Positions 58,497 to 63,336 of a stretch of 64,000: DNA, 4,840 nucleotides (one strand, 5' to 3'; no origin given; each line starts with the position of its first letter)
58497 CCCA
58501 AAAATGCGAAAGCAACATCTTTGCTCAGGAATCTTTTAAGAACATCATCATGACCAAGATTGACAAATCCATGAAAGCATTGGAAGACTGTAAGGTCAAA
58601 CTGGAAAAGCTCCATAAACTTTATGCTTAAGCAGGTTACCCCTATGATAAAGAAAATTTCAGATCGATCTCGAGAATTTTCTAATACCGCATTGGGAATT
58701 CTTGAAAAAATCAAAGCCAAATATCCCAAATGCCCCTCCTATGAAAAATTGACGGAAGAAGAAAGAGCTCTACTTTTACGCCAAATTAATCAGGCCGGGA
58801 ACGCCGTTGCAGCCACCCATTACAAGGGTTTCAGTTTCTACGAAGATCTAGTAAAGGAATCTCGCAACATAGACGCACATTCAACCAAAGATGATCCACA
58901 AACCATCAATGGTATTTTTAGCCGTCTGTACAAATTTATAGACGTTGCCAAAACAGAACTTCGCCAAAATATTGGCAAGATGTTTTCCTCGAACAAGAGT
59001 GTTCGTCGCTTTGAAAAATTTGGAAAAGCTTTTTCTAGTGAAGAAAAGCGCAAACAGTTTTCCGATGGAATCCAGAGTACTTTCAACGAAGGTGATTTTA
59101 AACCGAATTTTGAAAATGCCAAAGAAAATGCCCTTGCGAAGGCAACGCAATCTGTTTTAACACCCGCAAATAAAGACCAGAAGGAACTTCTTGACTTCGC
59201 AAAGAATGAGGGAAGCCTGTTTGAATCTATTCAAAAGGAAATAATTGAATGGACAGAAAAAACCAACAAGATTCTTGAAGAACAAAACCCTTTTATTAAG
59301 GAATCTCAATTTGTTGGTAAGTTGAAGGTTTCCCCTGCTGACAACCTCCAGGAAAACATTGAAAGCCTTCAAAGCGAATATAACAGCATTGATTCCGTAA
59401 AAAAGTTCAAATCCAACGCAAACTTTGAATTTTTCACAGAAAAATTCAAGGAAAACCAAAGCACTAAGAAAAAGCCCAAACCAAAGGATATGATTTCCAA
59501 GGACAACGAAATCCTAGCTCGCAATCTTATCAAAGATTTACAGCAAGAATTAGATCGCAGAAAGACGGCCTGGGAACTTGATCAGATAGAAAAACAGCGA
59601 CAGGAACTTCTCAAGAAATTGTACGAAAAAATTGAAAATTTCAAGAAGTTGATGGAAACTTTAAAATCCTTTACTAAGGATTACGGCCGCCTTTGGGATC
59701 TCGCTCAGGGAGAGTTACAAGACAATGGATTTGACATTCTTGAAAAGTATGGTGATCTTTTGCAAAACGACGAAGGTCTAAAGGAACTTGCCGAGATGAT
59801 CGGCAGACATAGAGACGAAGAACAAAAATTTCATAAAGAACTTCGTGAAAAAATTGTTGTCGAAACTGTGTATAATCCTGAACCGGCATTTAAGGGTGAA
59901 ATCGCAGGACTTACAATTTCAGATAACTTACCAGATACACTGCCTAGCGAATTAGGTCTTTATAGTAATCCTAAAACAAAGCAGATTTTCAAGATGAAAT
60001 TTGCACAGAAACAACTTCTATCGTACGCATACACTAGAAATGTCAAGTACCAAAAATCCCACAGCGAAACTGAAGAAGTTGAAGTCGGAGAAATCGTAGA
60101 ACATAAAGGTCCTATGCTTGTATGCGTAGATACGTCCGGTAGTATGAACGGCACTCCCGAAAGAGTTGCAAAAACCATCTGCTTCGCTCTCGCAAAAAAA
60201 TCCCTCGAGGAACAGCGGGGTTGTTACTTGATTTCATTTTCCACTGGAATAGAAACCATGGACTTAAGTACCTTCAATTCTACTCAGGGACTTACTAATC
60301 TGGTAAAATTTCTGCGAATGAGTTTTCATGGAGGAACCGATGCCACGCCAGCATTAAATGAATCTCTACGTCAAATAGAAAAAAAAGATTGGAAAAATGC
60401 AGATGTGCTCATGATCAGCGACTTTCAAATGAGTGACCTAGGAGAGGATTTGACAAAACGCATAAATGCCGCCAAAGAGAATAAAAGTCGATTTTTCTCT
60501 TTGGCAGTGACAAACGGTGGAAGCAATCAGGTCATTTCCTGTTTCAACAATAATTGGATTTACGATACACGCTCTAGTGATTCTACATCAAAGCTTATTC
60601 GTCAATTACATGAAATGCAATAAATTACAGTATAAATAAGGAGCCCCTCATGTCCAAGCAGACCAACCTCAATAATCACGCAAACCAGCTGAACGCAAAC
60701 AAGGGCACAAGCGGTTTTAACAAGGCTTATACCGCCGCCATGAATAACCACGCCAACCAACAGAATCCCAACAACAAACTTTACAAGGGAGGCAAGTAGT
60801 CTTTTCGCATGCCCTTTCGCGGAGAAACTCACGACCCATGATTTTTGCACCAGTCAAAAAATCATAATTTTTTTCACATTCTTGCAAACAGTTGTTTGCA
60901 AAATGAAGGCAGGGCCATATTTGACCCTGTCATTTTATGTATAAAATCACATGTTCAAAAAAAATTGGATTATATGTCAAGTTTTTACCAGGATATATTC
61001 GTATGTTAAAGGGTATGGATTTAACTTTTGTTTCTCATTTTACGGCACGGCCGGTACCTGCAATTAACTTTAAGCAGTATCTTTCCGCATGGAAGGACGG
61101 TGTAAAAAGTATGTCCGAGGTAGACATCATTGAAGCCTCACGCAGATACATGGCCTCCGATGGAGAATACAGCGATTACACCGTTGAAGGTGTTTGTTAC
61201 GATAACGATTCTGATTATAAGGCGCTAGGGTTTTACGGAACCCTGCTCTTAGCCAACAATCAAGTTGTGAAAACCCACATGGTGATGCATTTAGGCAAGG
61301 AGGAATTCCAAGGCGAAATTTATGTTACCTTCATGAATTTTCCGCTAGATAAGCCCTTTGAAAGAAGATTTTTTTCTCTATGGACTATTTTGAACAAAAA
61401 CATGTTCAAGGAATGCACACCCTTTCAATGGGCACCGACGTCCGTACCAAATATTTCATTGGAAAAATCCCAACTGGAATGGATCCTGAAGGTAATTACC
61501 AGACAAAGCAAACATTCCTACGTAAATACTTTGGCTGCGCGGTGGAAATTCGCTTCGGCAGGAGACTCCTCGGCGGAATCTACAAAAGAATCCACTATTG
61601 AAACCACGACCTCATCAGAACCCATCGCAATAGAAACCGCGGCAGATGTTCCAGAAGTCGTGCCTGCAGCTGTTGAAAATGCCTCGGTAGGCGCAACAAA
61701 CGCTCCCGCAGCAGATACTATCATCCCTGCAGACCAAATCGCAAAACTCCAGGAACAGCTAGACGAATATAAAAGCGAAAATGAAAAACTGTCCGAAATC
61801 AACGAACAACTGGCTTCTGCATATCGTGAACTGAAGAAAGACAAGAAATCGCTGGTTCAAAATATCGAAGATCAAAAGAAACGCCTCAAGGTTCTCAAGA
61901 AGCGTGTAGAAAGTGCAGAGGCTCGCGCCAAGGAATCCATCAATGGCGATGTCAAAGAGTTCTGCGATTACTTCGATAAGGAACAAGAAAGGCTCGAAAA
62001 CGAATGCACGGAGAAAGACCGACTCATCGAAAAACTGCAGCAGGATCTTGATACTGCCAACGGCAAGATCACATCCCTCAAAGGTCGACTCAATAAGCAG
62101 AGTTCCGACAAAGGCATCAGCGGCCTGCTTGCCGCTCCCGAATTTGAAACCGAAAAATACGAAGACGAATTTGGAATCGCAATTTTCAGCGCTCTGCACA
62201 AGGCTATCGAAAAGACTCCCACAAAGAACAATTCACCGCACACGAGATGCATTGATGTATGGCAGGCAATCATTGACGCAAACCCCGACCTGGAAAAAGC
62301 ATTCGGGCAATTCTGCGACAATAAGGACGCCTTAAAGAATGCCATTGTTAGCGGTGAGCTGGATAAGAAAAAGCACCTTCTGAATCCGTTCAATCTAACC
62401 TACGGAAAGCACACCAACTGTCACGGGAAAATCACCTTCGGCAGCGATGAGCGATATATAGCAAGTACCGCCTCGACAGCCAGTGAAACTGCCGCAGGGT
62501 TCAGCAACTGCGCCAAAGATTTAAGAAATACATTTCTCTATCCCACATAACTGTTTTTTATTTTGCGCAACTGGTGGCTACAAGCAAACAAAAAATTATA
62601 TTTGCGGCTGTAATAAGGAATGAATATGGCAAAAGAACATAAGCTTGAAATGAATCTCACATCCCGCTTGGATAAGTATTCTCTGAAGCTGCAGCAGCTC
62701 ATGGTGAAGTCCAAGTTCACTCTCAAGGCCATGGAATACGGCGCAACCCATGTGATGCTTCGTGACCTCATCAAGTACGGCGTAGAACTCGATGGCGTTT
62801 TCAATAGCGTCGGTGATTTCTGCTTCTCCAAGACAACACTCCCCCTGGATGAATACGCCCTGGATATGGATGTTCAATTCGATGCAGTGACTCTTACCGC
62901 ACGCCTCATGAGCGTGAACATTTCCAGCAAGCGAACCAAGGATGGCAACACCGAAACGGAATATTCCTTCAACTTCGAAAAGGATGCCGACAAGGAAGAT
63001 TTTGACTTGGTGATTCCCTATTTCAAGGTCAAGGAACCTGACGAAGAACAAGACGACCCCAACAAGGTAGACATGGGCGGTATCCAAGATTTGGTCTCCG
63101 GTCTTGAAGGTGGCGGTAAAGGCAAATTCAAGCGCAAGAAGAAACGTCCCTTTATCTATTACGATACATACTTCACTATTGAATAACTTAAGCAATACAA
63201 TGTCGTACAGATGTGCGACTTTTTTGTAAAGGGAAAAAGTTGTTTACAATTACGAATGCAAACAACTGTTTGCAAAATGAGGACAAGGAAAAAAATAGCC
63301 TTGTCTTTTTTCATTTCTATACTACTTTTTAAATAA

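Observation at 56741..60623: RavA/ViaA-type MoxR AAA+ / vWA gene pair with non-canonical extra modules in an AT-rich accessory patch: best candidate for an undescribed conflict/defence system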

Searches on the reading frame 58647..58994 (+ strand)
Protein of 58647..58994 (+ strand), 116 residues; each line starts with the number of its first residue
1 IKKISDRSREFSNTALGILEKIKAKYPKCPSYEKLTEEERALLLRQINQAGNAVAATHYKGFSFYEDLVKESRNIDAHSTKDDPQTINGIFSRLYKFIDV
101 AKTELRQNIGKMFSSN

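Call 56: search_protein_representatives(alignment_id=A4)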
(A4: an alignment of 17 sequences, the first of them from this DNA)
Query: 17 sequences, 116 profile positions. Proteins with E-value up to 0.001 (for the whole library): 38; up to 1e-10: 23; up to 1e-30: 2. The best 38 are listed.
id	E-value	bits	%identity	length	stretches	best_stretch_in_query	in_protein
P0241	2.6e-36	140.6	-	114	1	2-113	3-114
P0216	3.3e-36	140.2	-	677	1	2-116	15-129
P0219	7.2e-29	116.6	-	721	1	1-116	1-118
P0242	2.2e-27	111.8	-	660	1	2-115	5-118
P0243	3.5e-24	101.5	-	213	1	1-114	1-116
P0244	4.9e-23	97.8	-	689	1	2-115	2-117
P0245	2.1e-21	92.5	-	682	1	5-115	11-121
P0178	2.7e-21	92.2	-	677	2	4-116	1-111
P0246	2.8e-21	92.1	-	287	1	2-116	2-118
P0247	5.2e-21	91.2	-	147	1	1-115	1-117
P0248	1.4e-19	86.7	-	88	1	2-65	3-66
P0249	2.7e-18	82.5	-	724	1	6-116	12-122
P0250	5.1e-16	75.1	-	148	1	6-111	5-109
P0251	1.6e-13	67.1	-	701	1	12-116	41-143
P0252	1.8e-13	66.9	-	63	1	50-112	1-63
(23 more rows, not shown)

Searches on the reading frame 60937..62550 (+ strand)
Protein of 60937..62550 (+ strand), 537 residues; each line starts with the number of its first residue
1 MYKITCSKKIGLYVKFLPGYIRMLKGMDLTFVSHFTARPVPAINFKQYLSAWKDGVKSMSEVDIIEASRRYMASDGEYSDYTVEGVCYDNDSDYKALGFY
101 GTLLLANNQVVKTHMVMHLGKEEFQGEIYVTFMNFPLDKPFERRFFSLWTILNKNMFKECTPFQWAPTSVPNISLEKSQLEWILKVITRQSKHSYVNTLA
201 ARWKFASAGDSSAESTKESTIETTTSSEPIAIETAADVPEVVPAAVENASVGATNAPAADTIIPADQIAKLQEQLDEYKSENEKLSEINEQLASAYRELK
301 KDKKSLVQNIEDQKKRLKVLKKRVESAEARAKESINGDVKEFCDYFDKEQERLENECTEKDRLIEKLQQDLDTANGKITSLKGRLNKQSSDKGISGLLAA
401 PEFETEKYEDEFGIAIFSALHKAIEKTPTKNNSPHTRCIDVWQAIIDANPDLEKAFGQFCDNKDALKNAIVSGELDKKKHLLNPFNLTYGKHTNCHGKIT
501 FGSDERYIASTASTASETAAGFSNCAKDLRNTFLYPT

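Call 3: search_protein_families(library=pfam, proteins=[window:60937-62550:+], max_evalue=0.01)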
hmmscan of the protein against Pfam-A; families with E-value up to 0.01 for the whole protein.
window:60937-62550:+ (537 aa): 2 families
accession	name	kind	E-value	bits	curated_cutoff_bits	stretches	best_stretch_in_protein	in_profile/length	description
PF10241.14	KxDL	-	3.5e-06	27.7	27.2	0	266-333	12-80/86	Uncharacterized conserved protein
PF05622.17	HOOK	-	0.0026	17.1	35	1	276-391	284-400/514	HOOK protein coiled-coil region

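Call 4: search_protein_families(library=padloc, proteins=[window:60937-62550:+], max_evalue=0.01)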
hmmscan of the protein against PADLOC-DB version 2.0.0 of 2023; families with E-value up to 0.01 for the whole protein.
window:60937-62550:+ (537 aa): 25 families
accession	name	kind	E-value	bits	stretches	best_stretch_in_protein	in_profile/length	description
PDLC03859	LmuB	-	1.6e-06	25.6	1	265-388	345-478/611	-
PDLC03865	LmuB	-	2e-06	24.3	1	267-404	602-748/1007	-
PDLC00551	JetC2|JetC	-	6.9e-05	18.9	1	267-395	858-982/1365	DUF3584 domain; MukB-like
PDLC02747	PbeC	-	0.0001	19.3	1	244-392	331-479/632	PbeC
PDLC00519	JetC1|JetC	-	0.00011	18.5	1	266-412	630-772/1097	DUF3584 domain; MukB-like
PDLC00582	JetC3|JetC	-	0.00012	18.1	1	266-389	777-967/1472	DUF3584 domain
PDLC03839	LeoA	-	0.00018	18.7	1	259-388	232-386/559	-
PDLC00518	JetC1|JetC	-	0.00022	17.2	1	260-385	680-812/1112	DUF3584 domain; MukB-like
PDLC02722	PbeC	-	0.00025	17.8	1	269-391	353-464/643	PbeC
PDLC00580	JetC3|JetC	-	0.00035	16.9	1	266-390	277-403/1068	DUF3584 domain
PDLC03841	LeoBC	-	0.00059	17.1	1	265-374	341-451/601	-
PDLC02725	PbeC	-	0.0011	15.6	1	266-392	364-497/646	PbeC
PDLC02668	DndD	-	0.0014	15.6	1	266-374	184-291/659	DndD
PDLC00581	JetC3|JetC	-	0.0017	14.2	1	265-388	437-560/1473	DUF3584 domain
PDLC00601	ZorA1|ZorA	-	0.0022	14.7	1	270-380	348-460/699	MotA/ExbB/TolQ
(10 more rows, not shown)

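Call 6: search_protein_families(library=ncbifam, proteins=[window:60937-62550:+], max_evalue=0.01)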
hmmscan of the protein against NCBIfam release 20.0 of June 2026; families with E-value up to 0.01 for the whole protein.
window:60937-62550:+ (537 aa): 11 families
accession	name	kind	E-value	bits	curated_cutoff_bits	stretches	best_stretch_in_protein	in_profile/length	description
TIGR02168.1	SMC_prok_B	equivalog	1.6e-07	29.5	567.35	1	266-389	351-476/1181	chromosome segregation protein SMC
TIGR02169.1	SMC_prok_A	equivalog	2.2e-06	25.7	729.4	1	265-390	315-442/1165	chromosome segregation protein SMC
NF045487.1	ASRP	equivalog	8.8e-05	21.3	300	1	267-388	332-448/593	archaea-specific SMC-related protein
NF003034.1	PRK03918.1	equivalog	0.00053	18.1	700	1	266-382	224-341/878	DNA double-strand break repair ATPase Rad50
NF045780.1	TrlF_fam_ATP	equivalog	0.00098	17.9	350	1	266-394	470-611/944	TrlF family AAA-like ATPase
NF002572.0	PRK02224.1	equivalog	0.0025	16.2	1087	1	268-435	236-383/888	DNA double-strand break repair ATPase Rad50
NF047516.1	LA_3659_fam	equivalog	0.0067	16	36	0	266-377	82-201/221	LA_3659 family protein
NF047514.1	SpiroCoCo_N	equivalog_domain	0.0067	16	75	0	266-377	82-201/221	SpiroCoCo family coiled-coil protein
NF041034.1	Rad50_Sulf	equivalog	0.0073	14.2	1000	0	267-387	192-308/872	DNA double-strand break repair ATPase Rad50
NF043058.1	T4SS_LegC2C7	subfamily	0.0082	15.2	350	0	266-376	143-252/348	LegC2/C7 family Dot/Icm T4SS effector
NF008438.0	PRK11281.1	equivalog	0.0095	13.7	991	0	265-387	35-160/1113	mechanosensitive channel MscK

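Call 76: search_protein_families(library=phrogs, proteins=[window:60937-62550:+], max_evalue=0.001)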
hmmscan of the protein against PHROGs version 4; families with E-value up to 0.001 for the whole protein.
window:60937-62550:+ (537 aa): 0 families

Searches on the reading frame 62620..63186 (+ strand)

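Call 3: search_protein_families(library=pfam, proteins=[window:62620-63186:+], max_evalue=0.01)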
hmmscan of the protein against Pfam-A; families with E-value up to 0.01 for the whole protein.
window:62620-63186:+ (188 aa): 1 family
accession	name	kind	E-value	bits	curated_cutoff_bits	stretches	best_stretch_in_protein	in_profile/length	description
PF08676.16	MutL_C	-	0.009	16.2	25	0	2-58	23-79/142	MutL C terminal dimerisation domain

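Call 4: search_protein_families(library=padloc, proteins=[window:62620-63186:+], max_evalue=0.01)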
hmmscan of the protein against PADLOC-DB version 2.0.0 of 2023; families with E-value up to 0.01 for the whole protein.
window:62620-63186:+ (188 aa): 0 families

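Call 6: search_protein_families(library=ncbifam, proteins=[window:62620-63186:+], max_evalue=0.01)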
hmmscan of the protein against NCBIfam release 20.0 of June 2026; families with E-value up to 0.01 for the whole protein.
window:62620-63186:+ (188 aa): 0 families

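Call 76: search_protein_families(library=phrogs, proteins=[window:62620-63186:+], max_evalue=0.001)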
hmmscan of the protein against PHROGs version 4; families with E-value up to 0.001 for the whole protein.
window:62620-63186:+ (188 aa): 0 families
